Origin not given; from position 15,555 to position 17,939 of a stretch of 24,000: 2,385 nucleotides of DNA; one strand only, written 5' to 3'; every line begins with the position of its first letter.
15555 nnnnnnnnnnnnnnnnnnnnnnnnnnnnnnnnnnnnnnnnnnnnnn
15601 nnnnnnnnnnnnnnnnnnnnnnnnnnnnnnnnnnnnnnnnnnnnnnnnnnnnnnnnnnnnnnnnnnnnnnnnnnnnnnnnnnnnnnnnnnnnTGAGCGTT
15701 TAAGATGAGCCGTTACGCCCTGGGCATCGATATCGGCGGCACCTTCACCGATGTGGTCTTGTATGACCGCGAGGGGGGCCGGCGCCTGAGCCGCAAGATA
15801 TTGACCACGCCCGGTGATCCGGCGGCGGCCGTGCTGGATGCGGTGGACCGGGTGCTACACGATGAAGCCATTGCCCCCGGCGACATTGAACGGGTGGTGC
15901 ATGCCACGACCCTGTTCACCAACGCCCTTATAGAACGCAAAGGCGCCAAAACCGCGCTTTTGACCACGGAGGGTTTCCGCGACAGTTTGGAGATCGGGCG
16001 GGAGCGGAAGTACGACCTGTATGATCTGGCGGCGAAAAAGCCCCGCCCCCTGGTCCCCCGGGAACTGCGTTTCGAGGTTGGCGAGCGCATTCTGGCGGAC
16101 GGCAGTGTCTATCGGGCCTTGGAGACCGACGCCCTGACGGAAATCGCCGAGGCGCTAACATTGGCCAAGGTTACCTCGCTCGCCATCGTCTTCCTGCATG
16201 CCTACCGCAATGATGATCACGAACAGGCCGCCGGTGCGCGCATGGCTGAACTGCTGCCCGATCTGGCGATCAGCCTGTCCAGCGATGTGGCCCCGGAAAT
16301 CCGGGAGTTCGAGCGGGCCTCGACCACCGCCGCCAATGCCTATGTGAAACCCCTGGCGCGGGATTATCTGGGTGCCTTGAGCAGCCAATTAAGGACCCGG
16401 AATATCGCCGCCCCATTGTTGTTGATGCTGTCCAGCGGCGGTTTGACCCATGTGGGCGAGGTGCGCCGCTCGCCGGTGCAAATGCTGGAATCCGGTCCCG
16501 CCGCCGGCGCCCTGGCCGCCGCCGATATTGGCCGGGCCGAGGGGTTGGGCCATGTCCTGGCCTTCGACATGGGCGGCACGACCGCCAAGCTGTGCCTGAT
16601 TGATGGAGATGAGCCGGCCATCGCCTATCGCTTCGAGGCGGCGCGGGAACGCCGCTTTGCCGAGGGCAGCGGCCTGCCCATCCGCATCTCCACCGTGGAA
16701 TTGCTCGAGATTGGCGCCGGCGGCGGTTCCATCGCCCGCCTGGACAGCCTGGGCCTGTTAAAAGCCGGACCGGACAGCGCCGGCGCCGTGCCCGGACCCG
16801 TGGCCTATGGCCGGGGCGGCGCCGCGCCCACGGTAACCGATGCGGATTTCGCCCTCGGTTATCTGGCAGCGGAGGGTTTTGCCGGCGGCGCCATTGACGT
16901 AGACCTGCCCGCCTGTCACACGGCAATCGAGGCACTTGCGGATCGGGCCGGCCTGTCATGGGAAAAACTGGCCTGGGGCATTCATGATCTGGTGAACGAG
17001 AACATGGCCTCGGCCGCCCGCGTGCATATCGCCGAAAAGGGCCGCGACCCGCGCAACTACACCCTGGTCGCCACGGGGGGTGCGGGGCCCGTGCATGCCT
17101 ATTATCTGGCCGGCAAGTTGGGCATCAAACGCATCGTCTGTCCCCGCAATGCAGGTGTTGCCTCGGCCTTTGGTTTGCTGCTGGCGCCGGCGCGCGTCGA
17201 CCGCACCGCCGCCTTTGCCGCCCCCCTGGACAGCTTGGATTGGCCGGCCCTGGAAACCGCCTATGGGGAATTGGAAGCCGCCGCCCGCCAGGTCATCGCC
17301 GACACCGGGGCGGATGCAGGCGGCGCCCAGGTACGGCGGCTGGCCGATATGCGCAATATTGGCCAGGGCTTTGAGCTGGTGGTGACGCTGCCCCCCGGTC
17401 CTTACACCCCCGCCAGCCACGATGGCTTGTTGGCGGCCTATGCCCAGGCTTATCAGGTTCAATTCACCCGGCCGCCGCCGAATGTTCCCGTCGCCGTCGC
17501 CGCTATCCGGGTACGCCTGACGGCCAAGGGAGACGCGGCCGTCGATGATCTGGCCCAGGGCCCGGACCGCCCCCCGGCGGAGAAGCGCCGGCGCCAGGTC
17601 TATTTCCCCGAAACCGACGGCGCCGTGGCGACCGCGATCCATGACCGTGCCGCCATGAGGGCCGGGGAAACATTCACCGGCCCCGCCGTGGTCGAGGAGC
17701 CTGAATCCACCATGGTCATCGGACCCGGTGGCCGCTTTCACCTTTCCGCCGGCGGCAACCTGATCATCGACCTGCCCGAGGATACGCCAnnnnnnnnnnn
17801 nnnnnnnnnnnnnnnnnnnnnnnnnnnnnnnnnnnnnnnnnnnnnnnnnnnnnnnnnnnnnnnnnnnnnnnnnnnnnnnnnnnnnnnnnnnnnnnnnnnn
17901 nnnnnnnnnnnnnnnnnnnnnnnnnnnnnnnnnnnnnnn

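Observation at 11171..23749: Twelve-gene, translationally coupled operon resembling an uncharacterised cyclic-amide / N-heterocycle catabolic pathway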

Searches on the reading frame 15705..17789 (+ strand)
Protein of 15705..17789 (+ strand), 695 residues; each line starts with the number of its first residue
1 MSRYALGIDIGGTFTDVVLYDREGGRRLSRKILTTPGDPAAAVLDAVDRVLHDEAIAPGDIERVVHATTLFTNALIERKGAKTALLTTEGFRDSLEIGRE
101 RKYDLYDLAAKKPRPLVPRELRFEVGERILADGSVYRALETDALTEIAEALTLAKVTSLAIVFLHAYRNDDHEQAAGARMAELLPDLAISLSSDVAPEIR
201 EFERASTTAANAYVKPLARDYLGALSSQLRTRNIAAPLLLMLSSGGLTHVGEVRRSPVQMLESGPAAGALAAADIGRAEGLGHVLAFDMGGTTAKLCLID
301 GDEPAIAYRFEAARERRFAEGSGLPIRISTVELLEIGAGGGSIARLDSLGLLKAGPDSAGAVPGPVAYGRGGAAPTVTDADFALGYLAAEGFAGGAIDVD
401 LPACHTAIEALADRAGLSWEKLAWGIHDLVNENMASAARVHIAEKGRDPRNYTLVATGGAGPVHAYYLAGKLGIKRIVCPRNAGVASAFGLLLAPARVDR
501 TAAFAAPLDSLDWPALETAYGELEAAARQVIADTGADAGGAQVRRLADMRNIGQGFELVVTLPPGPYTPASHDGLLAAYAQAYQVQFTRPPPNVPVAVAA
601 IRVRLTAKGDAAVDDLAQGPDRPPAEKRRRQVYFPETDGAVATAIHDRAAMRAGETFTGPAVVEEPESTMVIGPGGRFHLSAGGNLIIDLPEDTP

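Call 6: search_protein_families(library=pfam, proteins=[window:15705-17789:+], max_evalue=0.01)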
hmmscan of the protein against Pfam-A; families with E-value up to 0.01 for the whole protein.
window:15705-17789:+ (695 aa): 4 families
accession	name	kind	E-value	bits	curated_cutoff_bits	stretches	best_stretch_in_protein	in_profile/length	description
PF01968.24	Hydantoinase_A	-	1.3e-80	271.2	22.9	1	204-498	1-289/291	Hydantoinase/oxoprolinase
PF05378.19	Hydant_A_N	-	2.2e-52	177.8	25.2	1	6-181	2-173/176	Hydantoinase/oxoprolinase N-terminal region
PF19278.4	Hydant_A_C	-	7.7e-07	29.1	21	1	515-678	13-180/193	Hydantoinase/oxoprolinase C-terminal domain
PF01869.26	BcrAD_BadFG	-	0.0012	18.9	31.5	0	6-75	1-76/271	BadF/BadG/BcrA/BcrD ATPase family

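Call 7: search_protein_families(library=ncbifam, proteins=[window:15705-17789:+], max_evalue=0.01)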
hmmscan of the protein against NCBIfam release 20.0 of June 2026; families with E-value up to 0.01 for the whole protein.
window:15705-17789:+ (695 aa): 4 families
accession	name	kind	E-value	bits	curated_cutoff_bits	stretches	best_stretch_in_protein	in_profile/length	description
NF050156.1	CapLactmsAlpCapA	equivalog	4.8e-143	477.9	1000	1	4-685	1-682/689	caprolactamase subunit alpha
NF042975.2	AcphenoCarb_ApcC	equivalog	1.5e-70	238.3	1500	1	6-682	11-703/733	acetophenone carboxylase subunit gamma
NF042960.1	AcphenoCarb_ApcA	equivalog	5.7e-47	160.3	1250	2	188-682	175-649/658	acetophenone carboxylase subunit alpha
NF045551.1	GK_Pyrobac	equivalog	0.00045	19.6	500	1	6-62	3-57/294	ATP-dependent glucokinase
